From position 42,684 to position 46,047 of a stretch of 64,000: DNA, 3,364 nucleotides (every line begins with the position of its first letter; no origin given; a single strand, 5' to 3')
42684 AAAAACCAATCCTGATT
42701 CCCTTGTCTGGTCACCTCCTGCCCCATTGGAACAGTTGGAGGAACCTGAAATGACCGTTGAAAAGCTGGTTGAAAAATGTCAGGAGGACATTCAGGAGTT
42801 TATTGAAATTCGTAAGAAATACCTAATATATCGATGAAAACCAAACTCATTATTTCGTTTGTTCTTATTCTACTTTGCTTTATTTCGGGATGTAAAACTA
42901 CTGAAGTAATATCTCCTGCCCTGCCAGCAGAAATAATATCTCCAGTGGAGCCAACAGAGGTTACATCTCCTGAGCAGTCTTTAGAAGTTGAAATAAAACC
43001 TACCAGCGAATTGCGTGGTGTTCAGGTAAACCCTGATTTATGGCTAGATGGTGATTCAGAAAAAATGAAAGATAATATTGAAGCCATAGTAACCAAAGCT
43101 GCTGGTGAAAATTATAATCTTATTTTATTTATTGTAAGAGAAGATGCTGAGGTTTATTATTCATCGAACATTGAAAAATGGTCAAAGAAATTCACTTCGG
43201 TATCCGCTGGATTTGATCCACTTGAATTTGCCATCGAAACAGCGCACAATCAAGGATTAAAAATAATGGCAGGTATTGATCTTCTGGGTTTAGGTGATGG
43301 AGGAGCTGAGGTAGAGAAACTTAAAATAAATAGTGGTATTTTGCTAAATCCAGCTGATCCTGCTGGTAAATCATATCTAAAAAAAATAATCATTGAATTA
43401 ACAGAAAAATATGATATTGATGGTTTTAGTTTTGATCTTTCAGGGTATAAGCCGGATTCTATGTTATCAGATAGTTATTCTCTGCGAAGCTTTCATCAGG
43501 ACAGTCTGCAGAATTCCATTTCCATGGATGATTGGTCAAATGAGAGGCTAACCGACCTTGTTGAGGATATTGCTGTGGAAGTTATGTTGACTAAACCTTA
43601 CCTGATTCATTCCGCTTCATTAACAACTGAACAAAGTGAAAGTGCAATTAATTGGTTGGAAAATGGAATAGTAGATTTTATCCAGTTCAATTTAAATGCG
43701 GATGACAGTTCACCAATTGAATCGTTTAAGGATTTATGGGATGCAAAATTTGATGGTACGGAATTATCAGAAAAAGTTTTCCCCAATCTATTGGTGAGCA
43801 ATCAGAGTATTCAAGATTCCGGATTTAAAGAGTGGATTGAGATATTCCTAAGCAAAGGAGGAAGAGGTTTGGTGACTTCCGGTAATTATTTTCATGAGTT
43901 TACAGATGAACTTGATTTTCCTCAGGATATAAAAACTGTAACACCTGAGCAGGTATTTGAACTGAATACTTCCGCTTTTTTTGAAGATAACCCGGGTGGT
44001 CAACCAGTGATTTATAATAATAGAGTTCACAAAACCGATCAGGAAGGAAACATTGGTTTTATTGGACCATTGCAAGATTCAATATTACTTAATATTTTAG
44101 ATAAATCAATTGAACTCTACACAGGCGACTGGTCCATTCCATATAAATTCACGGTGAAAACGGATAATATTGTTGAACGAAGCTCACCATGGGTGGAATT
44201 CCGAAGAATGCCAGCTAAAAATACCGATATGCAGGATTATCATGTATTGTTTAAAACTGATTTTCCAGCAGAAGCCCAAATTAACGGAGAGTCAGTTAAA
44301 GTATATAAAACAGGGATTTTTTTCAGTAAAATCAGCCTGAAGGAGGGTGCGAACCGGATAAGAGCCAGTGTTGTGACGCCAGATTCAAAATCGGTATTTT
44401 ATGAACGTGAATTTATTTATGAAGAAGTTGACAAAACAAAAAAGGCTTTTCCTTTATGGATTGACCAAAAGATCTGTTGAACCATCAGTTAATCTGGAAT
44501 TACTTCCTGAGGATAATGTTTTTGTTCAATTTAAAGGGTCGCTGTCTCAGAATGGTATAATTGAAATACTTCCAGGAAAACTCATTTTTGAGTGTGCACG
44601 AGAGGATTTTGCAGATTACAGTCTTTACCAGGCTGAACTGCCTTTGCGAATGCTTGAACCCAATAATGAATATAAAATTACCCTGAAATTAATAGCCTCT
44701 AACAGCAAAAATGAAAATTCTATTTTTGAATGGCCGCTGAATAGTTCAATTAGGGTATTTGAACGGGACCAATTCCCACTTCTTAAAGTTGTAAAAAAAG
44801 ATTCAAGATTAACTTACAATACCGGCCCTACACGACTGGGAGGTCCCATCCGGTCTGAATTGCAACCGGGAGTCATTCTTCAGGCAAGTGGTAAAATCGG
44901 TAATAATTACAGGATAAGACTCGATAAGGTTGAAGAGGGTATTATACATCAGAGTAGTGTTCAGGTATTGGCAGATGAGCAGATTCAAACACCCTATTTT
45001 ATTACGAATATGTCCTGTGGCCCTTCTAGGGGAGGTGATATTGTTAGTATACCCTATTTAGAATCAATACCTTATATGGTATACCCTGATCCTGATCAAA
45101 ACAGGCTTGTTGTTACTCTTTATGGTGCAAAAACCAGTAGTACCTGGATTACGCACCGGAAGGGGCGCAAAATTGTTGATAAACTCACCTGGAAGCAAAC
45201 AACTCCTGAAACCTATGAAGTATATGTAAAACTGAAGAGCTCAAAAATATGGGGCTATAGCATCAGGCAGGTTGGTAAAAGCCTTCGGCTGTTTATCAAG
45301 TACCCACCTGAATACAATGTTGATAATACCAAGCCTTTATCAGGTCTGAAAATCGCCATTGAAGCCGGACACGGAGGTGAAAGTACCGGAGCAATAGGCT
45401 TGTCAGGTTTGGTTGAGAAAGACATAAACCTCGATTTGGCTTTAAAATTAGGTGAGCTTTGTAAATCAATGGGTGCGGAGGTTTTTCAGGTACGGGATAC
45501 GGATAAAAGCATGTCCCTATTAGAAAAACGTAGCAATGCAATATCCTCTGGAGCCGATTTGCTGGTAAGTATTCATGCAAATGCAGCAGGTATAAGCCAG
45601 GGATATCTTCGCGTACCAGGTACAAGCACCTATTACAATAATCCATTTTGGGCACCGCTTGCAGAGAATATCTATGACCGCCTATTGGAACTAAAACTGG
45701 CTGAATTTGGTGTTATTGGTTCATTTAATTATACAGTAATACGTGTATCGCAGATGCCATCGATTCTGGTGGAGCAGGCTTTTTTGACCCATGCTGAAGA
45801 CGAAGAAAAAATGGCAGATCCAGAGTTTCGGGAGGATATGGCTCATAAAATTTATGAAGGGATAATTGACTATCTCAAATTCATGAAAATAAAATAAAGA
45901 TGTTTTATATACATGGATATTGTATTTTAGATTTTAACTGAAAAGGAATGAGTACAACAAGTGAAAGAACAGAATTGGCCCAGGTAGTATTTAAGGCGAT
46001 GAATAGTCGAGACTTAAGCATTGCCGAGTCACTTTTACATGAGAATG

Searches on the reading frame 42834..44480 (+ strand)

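Call 46: search_protein_families(library=pfam, proteins=[window:42834-44480:+], max_evalue=0.001)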
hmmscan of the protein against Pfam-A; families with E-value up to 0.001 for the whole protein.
window:42834-44480:+ (548 aa): 2 families
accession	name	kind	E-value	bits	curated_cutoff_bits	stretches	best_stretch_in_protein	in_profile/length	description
PF02638.21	GHL10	-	3e-18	66.4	27.9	2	169-283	129-256/311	Glycosyl hydrolase-like 10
PF09136.16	Glucodextran_B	-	3e-05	24.3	27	1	482-521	34-73/83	Glucodextranase, domain B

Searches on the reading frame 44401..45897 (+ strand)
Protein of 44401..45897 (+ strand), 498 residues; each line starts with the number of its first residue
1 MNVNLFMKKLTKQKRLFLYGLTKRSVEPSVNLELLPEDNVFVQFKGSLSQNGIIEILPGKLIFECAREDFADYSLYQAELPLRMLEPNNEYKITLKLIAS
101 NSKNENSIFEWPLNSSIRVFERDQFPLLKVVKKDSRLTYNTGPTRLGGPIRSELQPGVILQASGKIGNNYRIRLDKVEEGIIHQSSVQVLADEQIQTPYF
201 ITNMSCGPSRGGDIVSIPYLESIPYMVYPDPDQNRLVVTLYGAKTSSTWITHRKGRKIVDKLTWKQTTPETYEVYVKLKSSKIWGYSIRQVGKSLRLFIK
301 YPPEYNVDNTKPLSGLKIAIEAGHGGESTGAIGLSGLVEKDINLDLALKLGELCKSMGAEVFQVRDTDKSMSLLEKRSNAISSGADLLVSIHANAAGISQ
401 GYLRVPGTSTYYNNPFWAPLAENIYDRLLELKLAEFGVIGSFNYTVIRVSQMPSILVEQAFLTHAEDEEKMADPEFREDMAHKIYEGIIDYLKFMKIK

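Call 46: search_protein_families(library=pfam, proteins=[window:44401-45897:+], max_evalue=0.001)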
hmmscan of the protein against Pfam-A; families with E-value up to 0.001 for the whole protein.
window:44401-45897:+ (498 aa): 1 family
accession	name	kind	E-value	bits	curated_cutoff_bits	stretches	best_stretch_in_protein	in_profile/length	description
PF01520.23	Amidase_3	-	9.3e-35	120.6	27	1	318-489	1-173/174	N-acetylmuramoyl-L-alanine amidase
